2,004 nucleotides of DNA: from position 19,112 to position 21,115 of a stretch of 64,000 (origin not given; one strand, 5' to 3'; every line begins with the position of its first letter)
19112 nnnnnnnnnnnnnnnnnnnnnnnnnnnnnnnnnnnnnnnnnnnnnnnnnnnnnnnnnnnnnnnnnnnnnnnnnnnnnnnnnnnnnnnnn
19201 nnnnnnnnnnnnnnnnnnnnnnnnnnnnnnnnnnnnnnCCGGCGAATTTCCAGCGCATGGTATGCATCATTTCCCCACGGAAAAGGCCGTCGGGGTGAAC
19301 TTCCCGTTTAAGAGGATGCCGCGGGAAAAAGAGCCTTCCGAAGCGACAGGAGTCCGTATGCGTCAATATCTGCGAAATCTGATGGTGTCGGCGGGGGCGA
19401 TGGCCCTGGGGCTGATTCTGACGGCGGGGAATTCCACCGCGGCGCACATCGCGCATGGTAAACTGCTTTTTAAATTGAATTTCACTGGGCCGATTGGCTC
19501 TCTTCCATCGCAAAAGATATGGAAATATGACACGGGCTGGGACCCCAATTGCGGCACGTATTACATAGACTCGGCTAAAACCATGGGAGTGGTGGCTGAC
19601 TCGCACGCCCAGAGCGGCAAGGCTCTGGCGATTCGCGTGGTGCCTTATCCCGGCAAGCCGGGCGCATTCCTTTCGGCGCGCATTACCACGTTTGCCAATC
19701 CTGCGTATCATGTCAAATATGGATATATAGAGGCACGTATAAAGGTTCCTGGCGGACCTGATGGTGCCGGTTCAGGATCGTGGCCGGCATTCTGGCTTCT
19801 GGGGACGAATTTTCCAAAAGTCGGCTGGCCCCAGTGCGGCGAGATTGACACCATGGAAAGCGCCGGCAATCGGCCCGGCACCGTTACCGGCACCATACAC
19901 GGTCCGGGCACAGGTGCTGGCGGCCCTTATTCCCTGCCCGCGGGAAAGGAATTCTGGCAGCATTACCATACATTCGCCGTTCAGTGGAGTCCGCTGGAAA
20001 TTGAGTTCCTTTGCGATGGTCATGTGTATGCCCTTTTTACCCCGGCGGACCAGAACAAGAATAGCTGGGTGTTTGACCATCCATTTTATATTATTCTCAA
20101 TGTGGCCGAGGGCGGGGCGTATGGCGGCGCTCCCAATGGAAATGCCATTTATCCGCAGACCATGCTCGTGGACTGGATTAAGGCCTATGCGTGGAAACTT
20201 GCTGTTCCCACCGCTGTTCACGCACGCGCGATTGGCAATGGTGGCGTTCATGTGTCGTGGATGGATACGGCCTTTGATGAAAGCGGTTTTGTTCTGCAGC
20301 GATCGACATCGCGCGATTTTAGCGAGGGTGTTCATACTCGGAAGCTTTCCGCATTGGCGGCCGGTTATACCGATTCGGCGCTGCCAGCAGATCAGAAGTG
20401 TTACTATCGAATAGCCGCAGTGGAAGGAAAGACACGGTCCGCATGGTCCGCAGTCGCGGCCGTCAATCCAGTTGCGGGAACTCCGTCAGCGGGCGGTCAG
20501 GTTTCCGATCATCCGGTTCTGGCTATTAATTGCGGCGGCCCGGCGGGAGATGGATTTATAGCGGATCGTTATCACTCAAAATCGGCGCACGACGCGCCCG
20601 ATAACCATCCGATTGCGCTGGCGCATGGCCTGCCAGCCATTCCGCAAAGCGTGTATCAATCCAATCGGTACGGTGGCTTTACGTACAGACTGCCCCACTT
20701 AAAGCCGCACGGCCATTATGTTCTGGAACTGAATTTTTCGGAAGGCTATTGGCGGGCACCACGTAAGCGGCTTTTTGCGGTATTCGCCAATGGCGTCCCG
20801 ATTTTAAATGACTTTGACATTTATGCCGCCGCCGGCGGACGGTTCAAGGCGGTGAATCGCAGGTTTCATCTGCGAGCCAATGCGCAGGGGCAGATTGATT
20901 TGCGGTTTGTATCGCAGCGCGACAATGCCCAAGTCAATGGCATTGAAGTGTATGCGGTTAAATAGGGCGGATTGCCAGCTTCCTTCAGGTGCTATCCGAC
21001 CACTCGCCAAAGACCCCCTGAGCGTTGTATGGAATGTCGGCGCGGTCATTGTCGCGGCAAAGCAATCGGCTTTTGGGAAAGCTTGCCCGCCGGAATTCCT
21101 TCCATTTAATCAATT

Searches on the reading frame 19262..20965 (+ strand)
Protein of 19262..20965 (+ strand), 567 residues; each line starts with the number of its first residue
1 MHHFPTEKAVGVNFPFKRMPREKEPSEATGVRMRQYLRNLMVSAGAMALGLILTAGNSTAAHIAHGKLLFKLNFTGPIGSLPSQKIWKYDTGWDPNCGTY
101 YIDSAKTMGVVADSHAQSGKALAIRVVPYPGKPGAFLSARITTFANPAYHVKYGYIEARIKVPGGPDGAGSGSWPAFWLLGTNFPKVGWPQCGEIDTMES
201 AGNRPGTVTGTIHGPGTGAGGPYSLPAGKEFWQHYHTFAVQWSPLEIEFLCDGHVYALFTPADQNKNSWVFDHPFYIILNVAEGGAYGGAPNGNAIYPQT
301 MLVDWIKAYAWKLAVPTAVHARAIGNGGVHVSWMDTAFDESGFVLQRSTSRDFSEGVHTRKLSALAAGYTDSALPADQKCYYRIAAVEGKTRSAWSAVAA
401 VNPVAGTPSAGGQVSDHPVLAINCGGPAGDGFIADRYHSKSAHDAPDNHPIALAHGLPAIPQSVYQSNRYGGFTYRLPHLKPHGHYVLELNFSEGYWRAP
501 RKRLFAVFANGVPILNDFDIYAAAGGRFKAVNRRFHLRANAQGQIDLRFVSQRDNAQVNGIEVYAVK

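Call 18: search_protein_families(library=pfam, proteins=[window:19262-20965:+], max_evalue=0.001)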
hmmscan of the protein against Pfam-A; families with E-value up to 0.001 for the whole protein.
window:19262-20965:+ (567 aa): 2 families
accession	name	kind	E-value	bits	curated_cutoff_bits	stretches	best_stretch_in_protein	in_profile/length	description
PF00722.28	Glyco_hydro_16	-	1.4e-21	77.1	22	1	149-287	38-162/175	Glycosyl hydrolases family 16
PF11721.14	Malectin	-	5.7e-17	62.6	23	1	419-537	2-128/163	Malectin domain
